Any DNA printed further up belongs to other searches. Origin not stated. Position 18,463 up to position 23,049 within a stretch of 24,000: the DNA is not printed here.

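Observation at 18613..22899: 1428-aa membrane-tethered repeat protein with no recognisable family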

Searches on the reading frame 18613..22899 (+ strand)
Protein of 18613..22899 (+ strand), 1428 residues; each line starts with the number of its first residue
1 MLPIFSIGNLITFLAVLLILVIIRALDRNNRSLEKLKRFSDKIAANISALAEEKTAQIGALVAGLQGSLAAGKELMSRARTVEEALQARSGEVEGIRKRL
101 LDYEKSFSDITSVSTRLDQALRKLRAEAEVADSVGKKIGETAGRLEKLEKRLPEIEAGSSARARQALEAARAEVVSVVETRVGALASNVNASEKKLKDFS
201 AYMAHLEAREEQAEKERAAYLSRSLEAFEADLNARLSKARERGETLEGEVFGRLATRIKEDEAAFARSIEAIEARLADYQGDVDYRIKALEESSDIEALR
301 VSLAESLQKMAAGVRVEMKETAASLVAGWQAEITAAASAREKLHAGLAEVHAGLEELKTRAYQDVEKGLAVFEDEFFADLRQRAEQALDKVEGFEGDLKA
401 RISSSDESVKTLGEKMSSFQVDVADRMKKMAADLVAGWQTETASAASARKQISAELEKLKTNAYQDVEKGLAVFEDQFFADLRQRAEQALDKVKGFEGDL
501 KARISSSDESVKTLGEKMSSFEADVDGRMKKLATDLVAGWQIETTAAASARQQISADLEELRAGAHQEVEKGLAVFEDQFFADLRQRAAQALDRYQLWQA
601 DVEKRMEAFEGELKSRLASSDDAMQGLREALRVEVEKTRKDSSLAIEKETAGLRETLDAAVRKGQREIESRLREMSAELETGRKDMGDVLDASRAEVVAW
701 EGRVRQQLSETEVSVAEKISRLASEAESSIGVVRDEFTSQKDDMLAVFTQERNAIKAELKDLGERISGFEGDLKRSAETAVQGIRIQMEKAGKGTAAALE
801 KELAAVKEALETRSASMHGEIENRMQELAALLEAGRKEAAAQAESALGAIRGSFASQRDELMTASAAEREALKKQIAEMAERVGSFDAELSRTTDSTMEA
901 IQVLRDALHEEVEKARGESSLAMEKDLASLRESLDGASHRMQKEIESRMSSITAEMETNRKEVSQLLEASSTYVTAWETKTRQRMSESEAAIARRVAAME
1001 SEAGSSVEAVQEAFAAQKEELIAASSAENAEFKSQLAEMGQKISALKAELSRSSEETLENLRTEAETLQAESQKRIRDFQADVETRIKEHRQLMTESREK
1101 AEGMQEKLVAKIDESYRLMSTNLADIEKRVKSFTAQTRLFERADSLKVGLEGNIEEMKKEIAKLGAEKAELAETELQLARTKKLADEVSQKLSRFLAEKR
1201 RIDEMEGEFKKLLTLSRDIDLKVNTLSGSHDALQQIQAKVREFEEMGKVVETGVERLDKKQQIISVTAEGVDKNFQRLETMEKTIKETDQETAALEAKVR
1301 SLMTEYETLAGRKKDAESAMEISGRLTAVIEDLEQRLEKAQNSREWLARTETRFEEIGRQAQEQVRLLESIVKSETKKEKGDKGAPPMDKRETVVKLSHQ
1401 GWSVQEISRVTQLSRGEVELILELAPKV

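Call 3: search_protein_families(library=pfam, proteins=[window:18613-22899:+], max_evalue=1)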
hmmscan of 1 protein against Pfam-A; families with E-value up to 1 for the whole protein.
window:18613-22899:+ (1428 aa): 14 families
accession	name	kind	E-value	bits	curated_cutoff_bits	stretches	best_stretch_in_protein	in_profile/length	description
PF01442.23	Apolipoprotein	-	9.1e-21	74.9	90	6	753-881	62-190/190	Apolipoprotein A1/A4/E domain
PF04513.17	Baculo_PEP_C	-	6.5e-08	33.2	38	0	1014-1083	25-94/140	Baculovirus polyhedron envelope protein, PEP, C terminus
PF19610.4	DUF6115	-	3.2e-06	28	27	1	1332-1424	38-133/134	Family of unknown function (DUF6115)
PF15619.11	Lebercilin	-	0.0027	17.8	34.3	2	447-525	7-83/193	Ciliary protein causing Leber congenital amaurosis disease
PF10975.14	DUF2802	-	0.0082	16.7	33.5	1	1395-1424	37-66/68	Protein of unknown function (DUF2802)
PF10056.14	DUF2293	-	0.033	14.7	25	1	1267-1319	18-69/85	Uncharacterized conserved protein (DUF2293)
PF05531.17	NPV_P10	-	0.041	14.8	29.8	0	175-212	13-50/75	Nucleopolyhedrovirus P10 protein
PF18261.6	Rpn9_C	-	0.043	13.9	26.5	0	406-416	19-29/33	Rpn9 C-terminal helix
PF13384.12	HTH_23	-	0.076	13.3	24.6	1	1390-1415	6-31/50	Homeodomain-like domain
PF12251.13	SNAPC3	-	0.14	12.2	23.8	0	552-599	25-73/199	snRNA-activating protein complex (SNAPc), subunit 3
PF20899.2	PMT_C2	-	0.29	10.6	27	1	1204-1269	258-323/385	Pasteurella multocida toxin, C2 domain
PF15082.11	DUF4549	-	0.3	11.4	27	1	499-597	23-122/142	Domain of unknown function (DUF4549)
PF00517.22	GP41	-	0.31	11.4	29.6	0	477-522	14-59/197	Retroviral envelope protein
PF10534.14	CRIC_ras_sig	-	0.79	10.4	22.5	0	927-969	2-44/93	Connector enhancer of kinase suppressor of ras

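Call 4: search_protein_families(library=ncbifam, proteins=[window:18613-22899:+], max_evalue=1)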
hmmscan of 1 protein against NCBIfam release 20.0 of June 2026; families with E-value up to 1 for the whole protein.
window:18613-22899:+ (1428 aa): 12 families
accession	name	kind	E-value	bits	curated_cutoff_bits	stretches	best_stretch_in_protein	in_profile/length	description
NF047515.1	SpiroCoCo_C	equivalog_domain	7.2e-92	307.9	125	2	1111-1422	1-313/313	SpiroCoCo family coiled-coil protein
NF047516.1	LA_3659_fam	equivalog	1.2e-36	126.3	36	1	10-220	1-190/221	LA_3659 family protein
NF047514.1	SpiroCoCo_N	equivalog_domain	1.2e-36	126.3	75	1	10-220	1-190/221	SpiroCoCo family coiled-coil protein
NF003034.1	PRK03918.1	equivalog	2.9e-12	45.4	700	5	23-291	154-429/878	DNA double-strand break repair ATPase Rad50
NF045487.1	ASRP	equivalog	1.2e-10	40.7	300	4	25-367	143-475/593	archaea-specific SMC-related protein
TIGR02169.1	SMC_prok_A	equivalog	1.3e-09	36.4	729.4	6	73-239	333-500/1165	chromosome segregation protein SMC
TIGR02168.1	SMC_prok_B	equivalog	2.5e-09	35.5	567.35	2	1118-1375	217-482/1181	chromosome segregation protein SMC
NF041034.1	Rad50_Sulf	equivalog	2.2e-06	25.8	1000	2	53-306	461-716/872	DNA double-strand break repair ATPase Rad50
NF002572.0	PRK02224.1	equivalog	0.0014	17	1087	2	948-1371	217-615/888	DNA double-strand break repair ATPase Rad50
NF002244.0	PRK01156.1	equivalog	0.0016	16.6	847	1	30-343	165-442/895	DNA double-strand break repair ATPase Rad50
NF045780.1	TrlF_fam_ATP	equivalog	0.067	11.9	350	2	1156-1378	416-632/944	TrlF family AAA-like ATPase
TIGR01149.1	mtrG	equivalog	0.57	10.2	50.65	1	108-143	12-48/70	tetrahydromethanopterin S-methyltransferase subunit MtrG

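Call 20: find_encoding_contigs(protein=window:18613-22899:+, flank=10000, max_places=4)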
Protein window:18613-22899:+ (1428 aa): no gene with exactly this product is on record in the collection.
